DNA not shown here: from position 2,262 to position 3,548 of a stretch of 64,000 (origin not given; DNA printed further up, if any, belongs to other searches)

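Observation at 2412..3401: Tyrosine recombinase next to the lysis cassette: integrase, resolvase or MrpR-like recombinase-fold regulator?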

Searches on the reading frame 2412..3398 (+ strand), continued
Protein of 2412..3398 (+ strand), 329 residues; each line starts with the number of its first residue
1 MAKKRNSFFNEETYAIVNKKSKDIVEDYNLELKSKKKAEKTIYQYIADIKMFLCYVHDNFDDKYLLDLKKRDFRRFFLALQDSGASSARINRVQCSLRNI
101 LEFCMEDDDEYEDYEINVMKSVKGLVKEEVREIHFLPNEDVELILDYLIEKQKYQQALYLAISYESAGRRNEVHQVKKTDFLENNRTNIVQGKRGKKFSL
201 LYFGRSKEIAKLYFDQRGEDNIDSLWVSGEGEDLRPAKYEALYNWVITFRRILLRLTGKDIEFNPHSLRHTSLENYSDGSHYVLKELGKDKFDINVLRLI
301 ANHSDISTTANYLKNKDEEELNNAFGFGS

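Call 15: find_homologous_proteins(query=window:2412-3398:+, max_evalue=1e-10)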
Query window:2412-3398:+ (329 aa): 588 proteins with E <= 1e-10 among 2322 candidates; the best 120 are listed.
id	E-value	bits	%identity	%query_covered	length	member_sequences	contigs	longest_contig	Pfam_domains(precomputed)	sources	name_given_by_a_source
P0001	1.2e-213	726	100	100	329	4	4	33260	PF00589.28,PF02899.24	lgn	-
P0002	5.1e-184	629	86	99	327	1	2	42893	PF13495.13,PF00589.28,PF02899.24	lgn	-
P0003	1.3e-148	512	71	98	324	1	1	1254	PF13495.13,PF00589.28,PF02899.24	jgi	jgi:integrase/recombinase XerD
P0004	6.2e-147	507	69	98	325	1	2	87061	PF00589.28,PF02899.24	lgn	-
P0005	4.7e-146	504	70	98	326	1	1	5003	PF13495.13,PF00589.28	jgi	jgi:integrase/recombinase XerD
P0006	7.3e-146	503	70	98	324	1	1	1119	PF13495.13,PF00589.28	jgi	jgi:integrase/recombinase XerD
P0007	1.2e-145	503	69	98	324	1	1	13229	PF13495.13,PF00589.28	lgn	-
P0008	3.9e-145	501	70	98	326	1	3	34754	PF13495.13,PF00589.28,PF02899.24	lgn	-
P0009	4.5e-145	501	70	98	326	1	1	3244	PF13495.13,PF00589.28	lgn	-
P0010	1.7e-144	499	70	98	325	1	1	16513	PF00589.28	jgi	jgi:integrase/recombinase XerD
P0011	2.5e-144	498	68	98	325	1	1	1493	PF13495.13,PF00589.28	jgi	jgi:integrase/recombinase XerD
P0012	3.5e-144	498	68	98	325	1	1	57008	PF13495.13,PF00589.28,PF02899.24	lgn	-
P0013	4.4e-144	498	67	99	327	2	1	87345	PF13495.13,PF00589.28,PF02899.24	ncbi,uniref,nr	ncbi:tyrosine-type recombinase/integrase [Priestia megaterium]|uniref:tyrosine-type recombinase/inte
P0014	5.0e-144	497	68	99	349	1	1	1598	PF13495.13,PF00589.28,PF02899.24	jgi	jgi:integrase/recombinase XerD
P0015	5.1e-144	497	68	98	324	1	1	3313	PF13495.13,PF00589.28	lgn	-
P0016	5.8e-144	497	68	98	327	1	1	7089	PF13495.13,PF00589.28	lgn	-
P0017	8.3e-144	497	68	98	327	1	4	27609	PF13495.13,PF00589.28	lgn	-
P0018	8.8e-144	497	69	98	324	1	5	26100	PF13495.13,PF00589.28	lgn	-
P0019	1.2e-143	496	69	98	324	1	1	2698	PF13495.13,PF00589.28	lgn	-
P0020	1.5e-143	496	69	98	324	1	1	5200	PF13495.13,PF00589.28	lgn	-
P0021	5.5e-143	494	69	98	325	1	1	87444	PF13495.13,PF00589.28,PF02899.24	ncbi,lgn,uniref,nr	ncbi:site-specific integrase [Priestia aryabhattai]|uniref:tyrosine-type recombinase/integrase n=1 T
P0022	6.3e-143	494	68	98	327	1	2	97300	PF00589.28,PF02899.24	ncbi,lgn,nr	ncbi:MAG TPA: site-specific integrase [Pseudoneobacillus sp.]|nr:site-specific integrase [Pseudoneob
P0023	7.3e-143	494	69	98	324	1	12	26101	PF13495.13,PF00589.28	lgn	-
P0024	8.2e-143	493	68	98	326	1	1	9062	PF00589.28,PF02899.24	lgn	-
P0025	9.4e-143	493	68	99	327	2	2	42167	PF13495.13,PF00589.28,PF02899.24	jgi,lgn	jgi:site-specific recombinase XerD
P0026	9.5e-143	493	68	98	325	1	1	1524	PF13495.13,PF00589.28,PF02899.24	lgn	-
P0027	1.3e-142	493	68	98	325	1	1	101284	PF13495.13,PF00589.28,PF02899.24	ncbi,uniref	ncbi:site-specific integrase [Priestia megaterium]|uniref:tyrosine-type recombinase/integrase n=1 Ta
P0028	2.1e-142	492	67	98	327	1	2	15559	PF13495.13,PF00589.28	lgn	-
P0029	3.3e-142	491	68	98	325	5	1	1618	PF13495.13,PF00589.28,PF02899.24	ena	-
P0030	2.5e-141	488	68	97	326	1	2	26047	PF13495.13,PF00589.28,PF02899.24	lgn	-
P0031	2.6e-141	488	69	99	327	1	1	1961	PF13495.13,PF00589.28,PF02899.24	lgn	-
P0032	7.7e-141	487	67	98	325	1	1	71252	PF13495.13,PF00589.28,PF02899.24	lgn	-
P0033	1.4e-140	486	66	99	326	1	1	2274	PF00589.28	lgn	-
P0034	3.4e-140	485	68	97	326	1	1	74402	PF13495.13,PF00589.28,PF02899.24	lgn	-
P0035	4.4e-140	484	67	98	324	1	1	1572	PF13495.13,PF00589.28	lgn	-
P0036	5.4e-140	484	68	99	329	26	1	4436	PF13495.13,PF00589.28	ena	-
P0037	6.4e-140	484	68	98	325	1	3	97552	PF13495.13,PF00589.28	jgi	jgi:integrase/recombinase XerD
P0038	8.3e-140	483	65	98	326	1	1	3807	PF13495.13,PF00589.28,PF02899.24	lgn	-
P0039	9.4e-140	483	67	98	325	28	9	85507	PF13495.13,PF00589.28,PF02899.24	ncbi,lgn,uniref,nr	ncbi:Phage site-specific recombinase (plasmid) [Bacillus subtilis]|uniref:tyrosine-type recombinase/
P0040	1.0e-139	483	66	99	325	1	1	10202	PF13495.13,PF00589.28,PF02899.24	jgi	jgi:integrase/recombinase XerD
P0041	1.3e-139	483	66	98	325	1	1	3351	PF13495.13,PF00589.28,PF02899.24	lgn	-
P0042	1.5e-139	483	66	98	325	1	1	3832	PF00589.28,PF02899.24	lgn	-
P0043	1.9e-139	482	67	97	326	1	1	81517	PF00589.28,PF02899.24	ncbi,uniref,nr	ncbi:tyrosine-type recombinase/integrase [Staphylococcus equorum]|uniref:Site-specific integrase n=1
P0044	4.7e-139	481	67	98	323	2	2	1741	PF00589.28,PF02899.24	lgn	-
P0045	6.9e-139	480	67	98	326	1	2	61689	PF00589.28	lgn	-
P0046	1.3e-138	480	68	98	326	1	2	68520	PF00589.28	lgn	-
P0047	1.3e-138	480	66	98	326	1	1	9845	PF13495.13,PF00589.28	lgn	-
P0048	1.5e-138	479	66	98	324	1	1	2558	PF13495.13,PF00589.28,PF02899.24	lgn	-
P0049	1.6e-138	479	65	99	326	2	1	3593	PF00589.28,PF02899.24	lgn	-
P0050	1.7e-138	479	66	98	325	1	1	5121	PF13495.13,PF00589.28,PF02899.24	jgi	jgi:integrase/recombinase XerD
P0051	1.7e-138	479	66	99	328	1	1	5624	PF13495.13,PF00589.28,PF02899.24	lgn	-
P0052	1.8e-138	479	67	98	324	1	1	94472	PF00589.28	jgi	jgi:site-specific recombinase XerD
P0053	2.8e-138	478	65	98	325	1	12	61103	PF13495.13,PF00589.28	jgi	jgi:integrase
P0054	2.9e-138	478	66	98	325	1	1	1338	PF13495.13,PF00589.28,PF02899.24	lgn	-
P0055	3.1e-138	478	67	98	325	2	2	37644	PF13495.13,PF00589.28,PF02899.24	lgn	-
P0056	4.4e-138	478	68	98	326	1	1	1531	PF13495.13,PF00589.28,PF02899.24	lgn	-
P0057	1.3e-137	476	66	98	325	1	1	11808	PF00589.28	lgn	-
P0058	1.5e-137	476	67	98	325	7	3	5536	PF13495.13,PF00589.28,PF02899.24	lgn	-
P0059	2.1e-137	476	66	98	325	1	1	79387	PF13495.13,PF00589.28,PF02899.24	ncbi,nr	ncbi:tyrosine-type recombinase/integrase [Geobacillus phage GR1]|nr:tyrosine-type recombinase/integr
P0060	2.4e-137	475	68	98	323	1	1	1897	PF00589.28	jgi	jgi:site-specific recombinase XerD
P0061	4.3e-137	475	65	99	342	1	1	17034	PF00589.28,PF02899.24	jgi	jgi:integrase/recombinase XerD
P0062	1.9e-136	472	66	98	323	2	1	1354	PF13495.13,PF00589.28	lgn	-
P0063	3.0e-136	472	66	98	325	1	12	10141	PF13495.13,PF00589.28,PF02899.24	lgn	-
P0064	4.5e-136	471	66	99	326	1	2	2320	PF13495.13,PF00589.28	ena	-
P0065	4.6e-136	471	67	98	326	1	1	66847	PF00589.28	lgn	-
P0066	5.3e-136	471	63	98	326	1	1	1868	PF13495.13,PF00589.28,PF02899.24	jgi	jgi:integrase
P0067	8.4e-136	470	66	98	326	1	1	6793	PF00589.28,PF02899.24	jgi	jgi:integrase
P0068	9.7e-136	470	66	97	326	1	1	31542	PF13495.13,PF00589.28,PF02899.24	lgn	-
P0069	1.1e-135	470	64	98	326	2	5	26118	PF13495.13,PF00589.28,PF02899.24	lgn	-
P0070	1.4e-135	470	66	99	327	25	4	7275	PF00589.28,PF02899.24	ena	-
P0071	1.5e-135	470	65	98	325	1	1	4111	PF13495.13,PF00589.28,PF02899.24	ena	-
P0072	1.6e-135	469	64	98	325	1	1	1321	PF00589.28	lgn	-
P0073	1.8e-135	469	64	99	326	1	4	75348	PF13495.13,PF00589.28,PF02899.24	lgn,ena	-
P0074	2.4e-135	469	65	98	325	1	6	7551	PF00589.28,PF02899.24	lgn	-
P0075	3.0e-135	469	66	98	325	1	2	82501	PF13495.13,PF00589.28,PF02899.24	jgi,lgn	jgi:site-specific recombinase XerD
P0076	1.1e-134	467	65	98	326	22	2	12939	PF13495.13,PF00589.28,PF02899.24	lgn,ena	-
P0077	5.2e-134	464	65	98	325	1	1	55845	PF13495.13,PF00589.28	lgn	-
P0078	7.0e-134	464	65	99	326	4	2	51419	PF13495.13,PF00589.28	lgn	-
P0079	7.6e-134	464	64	98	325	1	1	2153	PF13495.13,PF00589.28,PF02899.24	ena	-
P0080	8.0e-134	464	65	98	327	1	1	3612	PF13495.13,PF00589.28,PF02899.24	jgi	jgi:integrase/recombinase XerD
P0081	2.4e-133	462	63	98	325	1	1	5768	PF13495.13,PF00589.28,PF02899.24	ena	-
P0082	5.0e-133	461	63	98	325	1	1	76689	PF13495.13,PF00589.28,PF02899.24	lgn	-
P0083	6.0e-133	461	64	98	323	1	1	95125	PF13495.13,PF00589.28,PF02899.24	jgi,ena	jgi:integrase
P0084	2.6e-132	459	64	98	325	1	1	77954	PF00589.28,PF02899.24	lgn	-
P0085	4.7e-132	458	63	98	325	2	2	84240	PF13495.13,PF00589.28,PF02899.24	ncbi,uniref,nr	ncbi:tyrosine-type recombinase/integrase [Bacillus wiedmannii]|uniref:tyrosine-type recombinase/inte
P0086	2.7e-131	456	61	98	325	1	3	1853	PF00589.28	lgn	-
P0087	8.8e-131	454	63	99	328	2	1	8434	PF13495.13,PF00589.28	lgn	-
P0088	9.0e-131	454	64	98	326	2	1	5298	PF13495.13,PF00589.28,PF02899.24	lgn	-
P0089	1.4e-130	453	62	99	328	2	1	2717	PF13495.13,PF00589.28,PF02899.24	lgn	-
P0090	1.9e-130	453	62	99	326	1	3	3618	PF13495.13,PF00589.28,PF02899.24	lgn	-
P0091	3.5e-130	452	63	98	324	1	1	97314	PF13495.13,PF00589.28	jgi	jgi:integrase/recombinase XerD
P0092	3.8e-130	452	62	98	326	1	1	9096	PF13495.13,PF00589.28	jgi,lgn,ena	-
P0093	7.7e-130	451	63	98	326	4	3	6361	PF00589.28,PF02899.24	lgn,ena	-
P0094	9.3e-130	450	62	98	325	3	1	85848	PF13495.13,PF00589.28,PF02899.24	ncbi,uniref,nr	ncbi:tyrosine-type recombinase/integrase [Bacillus wiedmannii]|uniref:tyrosine-type recombinase/inte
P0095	1.5e-129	450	63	98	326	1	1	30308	PF13495.13,PF00589.28,PF02899.24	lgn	-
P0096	1.9e-128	446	63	98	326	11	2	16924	PF00589.28,PF02899.24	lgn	-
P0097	9.3e-128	444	62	98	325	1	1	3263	PF00589.28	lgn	-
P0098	1.4e-127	443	61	99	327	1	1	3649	PF00589.28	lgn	-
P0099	3.7e-127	442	61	98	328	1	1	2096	PF13495.13,PF00589.28,PF02899.24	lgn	-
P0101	1.2e-126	440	61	97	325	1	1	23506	PF13495.13,PF00589.28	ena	-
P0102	1.7e-126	440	61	98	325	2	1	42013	PF13495.13,PF00589.28,PF02899.24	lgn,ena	-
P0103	2.1e-126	439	62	98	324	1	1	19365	PF13495.13,PF00589.28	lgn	-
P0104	3.1e-126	439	61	99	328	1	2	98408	PF00589.28,PF02899.24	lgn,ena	-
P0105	3.8e-126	439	61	99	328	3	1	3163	PF13495.13,PF00589.28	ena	-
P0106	6.0e-126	438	61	98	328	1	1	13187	PF00589.28,PF02899.24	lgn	-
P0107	7.1e-126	438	61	98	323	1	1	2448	PF13495.13,PF00589.28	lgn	-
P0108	8.5e-126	437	61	98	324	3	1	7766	PF00589.28,PF02899.24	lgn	-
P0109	1.4e-125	437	60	99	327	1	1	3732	PF00589.28,PF02899.24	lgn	-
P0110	2.4e-125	436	60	98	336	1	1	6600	PF00589.28,PF02899.24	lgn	-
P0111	3.9e-125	435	60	98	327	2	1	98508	PF13495.13,PF00589.28,PF02899.24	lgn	-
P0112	7.2e-125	434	60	98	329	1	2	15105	PF00589.28,PF02899.24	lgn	-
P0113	8.3e-125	434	60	99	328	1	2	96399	PF00589.28,PF02899.24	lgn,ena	-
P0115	1.7e-122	427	61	98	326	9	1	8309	PF00589.28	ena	-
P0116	1.8e-122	427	61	98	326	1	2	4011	PF00589.28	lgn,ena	-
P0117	1.8e-122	427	61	98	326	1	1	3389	PF00589.28,PF02899.24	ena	-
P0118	3.0e-122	426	61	98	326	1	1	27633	PF00589.28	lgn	-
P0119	5.2e-122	425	61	98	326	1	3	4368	PF13495.13,PF00589.28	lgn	-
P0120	1.5e-121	424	61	98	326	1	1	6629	PF13495.13,PF00589.28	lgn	-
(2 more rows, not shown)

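Call 16: search_dna_similar(query=window:2412-3398:+, collection=plasmids, mode=protein, max_rows=40, max_evalue=1e-30)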
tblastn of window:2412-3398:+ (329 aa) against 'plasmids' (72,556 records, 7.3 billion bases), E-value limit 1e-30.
Records with a match: 63; places in all: 63; records where one place covers at least 80% of the query: 63.
Best place of each record, by identity: 60-80% 41; <60% 22.
By first word of the organism name: Bacillus 61; Pediococcus 1; Clostridium 1.
By predicted mobility (MOB-suite, as given by PLSDB): non-mobilizable 63.
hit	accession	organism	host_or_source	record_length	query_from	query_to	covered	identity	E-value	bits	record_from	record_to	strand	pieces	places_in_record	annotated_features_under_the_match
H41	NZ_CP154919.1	Bacillus subtilis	-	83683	4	326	98%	66.6%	3e-125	402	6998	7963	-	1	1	site-specific integrase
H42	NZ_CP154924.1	Bacillus subtilis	-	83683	4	326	98%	66.6%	3e-125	402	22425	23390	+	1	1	site-specific integrase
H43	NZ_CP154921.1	Bacillus subtilis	-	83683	4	326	98%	66.6%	3e-125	402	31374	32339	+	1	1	site-specific integrase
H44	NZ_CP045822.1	Bacillus subtilis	-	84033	4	326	98%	66.6%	3e-125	402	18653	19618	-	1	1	site-specific integrase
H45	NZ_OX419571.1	Bacillus subtilis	vegetable plot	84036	4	326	98%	66.6%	3e-125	402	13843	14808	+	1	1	site-specific integrase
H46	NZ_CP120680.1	Bacillus subtilis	cell culture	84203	4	326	98%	66.6%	3e-125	402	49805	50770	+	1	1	site-specific integrase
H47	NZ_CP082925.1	Bacillus subtilis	soil,soil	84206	4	326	98%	66.6%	3e-125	402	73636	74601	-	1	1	site-specific integrase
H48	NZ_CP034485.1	Bacillus subtilis subsp. subtilis NCIB 3610 = ATCC 6051 = ...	single cell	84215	4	326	98%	66.6%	3e-125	402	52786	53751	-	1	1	site-specific integrase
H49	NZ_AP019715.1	Bacillus subtilis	-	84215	4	326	98%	66.6%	3e-125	402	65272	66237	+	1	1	site-specific integrase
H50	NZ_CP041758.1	Bacillus sp. KBS0812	environmental isolate,soil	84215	4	326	98%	66.6%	3e-125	402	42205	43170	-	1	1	site-specific integrase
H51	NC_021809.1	Bacillus subtilis subsp. subtilis NCIB 3610 = ATCC 6051 = ...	-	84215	4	326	98%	66.6%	3e-125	402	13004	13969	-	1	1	site-specific integrase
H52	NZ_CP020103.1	Bacillus subtilis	-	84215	4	326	98%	66.6%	3e-125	402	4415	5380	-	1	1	site-specific integrase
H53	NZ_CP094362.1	Bacillus subtilis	bacterial culture,soil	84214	4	326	98%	66.6%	3e-125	402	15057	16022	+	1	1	site-specific integrase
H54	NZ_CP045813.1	Bacillus subtilis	-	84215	4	326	98%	66.6%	3e-125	402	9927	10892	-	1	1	site-specific integrase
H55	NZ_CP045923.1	Bacillus subtilis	-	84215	4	326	98%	66.6%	3e-125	402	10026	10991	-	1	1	site-specific integrase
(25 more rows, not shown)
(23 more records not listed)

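Call 17: get_annotated_region(hit=H51, flank=12000)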
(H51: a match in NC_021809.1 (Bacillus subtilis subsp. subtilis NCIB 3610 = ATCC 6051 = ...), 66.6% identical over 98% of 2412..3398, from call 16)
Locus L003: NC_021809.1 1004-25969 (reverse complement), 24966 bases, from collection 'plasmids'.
description: Bacillus subtilis subsp. subtilis NCIB 3610 = ATCC 6051 = DSM 10 plasmid pBS32, complete sequence
organism: Bacillus subtilis subsp. subtilis NCIB 3610 = ATCC 6051 = DSM 10 (NCBI taxid 535026)
taxonomy: Bacteria; Bacillota; Bacilli; Bacillales; Bacillaceae; Bacillus; Bacillus subtilis; Bacillus subtilis subsp. subtilis NCIB 3610 = ATCC 6051 = DSM 10
host: -; source: -; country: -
typing (MOB-suite, as given by PLSDB): non-mobilizable; replicon rep_cluster_1454
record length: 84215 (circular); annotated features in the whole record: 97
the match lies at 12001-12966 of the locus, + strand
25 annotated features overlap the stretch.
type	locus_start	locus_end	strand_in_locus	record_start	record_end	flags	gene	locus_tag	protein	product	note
CDS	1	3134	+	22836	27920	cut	-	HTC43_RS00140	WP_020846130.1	phage tail tape measure protein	GO:0016032 - viral process [Evidence IEA]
CDS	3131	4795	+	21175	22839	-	-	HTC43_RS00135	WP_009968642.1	distal tail protein Dit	GO:0016032 - viral process [Evidence IEA]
CDS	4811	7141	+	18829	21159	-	-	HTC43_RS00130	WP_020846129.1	phage tail spike protein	GO:0016032 - viral process [Evidence IEA]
CDS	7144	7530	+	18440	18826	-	-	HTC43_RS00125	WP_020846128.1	hypothetical protein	-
CDS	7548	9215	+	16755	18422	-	-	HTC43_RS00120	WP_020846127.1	hypothetical protein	-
CDS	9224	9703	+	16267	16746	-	-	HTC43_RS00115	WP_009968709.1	hypothetical protein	-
CDS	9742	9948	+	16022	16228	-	-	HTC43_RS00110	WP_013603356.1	hypothetical protein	-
CDS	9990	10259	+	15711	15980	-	-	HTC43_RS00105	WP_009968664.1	hypothetical protein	-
CDS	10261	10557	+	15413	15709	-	-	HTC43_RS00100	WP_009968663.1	hypothetical protein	-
CDS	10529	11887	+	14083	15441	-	-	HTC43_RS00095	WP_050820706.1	LysM peptidoglycan-binding domain-containing protein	-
CDS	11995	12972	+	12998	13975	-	-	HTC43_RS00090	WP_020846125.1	site-specific integrase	GO:0015074 - DNA integration [Evidence IEA]; GO:0006310 - DNA recombination [Evidence IEA]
CDS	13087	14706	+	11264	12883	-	-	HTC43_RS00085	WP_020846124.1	T7SS effector LXG polymorphic toxin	-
CDS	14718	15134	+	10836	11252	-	-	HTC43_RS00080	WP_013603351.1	immunity 70 family protein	-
CDS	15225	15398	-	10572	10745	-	-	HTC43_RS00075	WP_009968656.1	hypothetical protein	-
CDS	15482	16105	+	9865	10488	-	-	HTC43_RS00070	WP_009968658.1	hypothetical protein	-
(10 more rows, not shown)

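Call 26: search_solved_structures(query=A1, max_evalue=0.01, show_alignments=4)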
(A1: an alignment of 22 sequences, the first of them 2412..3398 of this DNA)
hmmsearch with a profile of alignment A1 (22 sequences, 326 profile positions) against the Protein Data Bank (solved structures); distinct sequences matched with E-value up to 0.01: 1.
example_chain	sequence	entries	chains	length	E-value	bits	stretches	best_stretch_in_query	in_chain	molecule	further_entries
9i5v_14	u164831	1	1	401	6.3e-07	32.1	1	35-295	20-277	Ribosome-associated translation inhibitor RaiA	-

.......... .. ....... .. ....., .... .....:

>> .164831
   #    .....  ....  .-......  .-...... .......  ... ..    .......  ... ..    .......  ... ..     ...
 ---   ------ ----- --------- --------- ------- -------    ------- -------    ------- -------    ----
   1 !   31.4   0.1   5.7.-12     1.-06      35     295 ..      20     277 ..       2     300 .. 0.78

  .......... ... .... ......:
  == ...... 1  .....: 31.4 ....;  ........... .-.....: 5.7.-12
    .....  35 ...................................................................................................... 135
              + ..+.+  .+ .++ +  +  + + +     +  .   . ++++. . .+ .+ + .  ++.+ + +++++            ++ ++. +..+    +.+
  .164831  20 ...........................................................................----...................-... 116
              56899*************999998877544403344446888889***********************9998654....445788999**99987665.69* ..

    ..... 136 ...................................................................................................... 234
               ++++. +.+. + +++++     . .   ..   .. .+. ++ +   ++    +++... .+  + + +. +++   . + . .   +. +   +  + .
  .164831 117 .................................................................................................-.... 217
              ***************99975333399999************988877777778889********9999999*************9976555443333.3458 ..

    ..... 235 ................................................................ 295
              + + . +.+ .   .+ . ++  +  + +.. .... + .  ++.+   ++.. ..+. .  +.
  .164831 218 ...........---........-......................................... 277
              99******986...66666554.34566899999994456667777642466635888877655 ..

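Call 33: find_related_loci(query=A2, collection=genome_contigs, flank=6000)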
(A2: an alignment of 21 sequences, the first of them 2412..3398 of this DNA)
Query A2 (329 aa) in genome_contigs; peptide patterns used: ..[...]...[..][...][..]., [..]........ (x = any residue, [..] = any of these).
10 stretches matched a pattern; 1 encode a relative of the query (tblastn E <= 1e-3); 1 distinct loci.
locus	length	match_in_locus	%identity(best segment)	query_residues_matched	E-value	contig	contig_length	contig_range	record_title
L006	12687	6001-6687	65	1-230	5e-99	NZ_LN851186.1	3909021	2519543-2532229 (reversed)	Bacillus testis strain SIT10, whole genome shotgun sequence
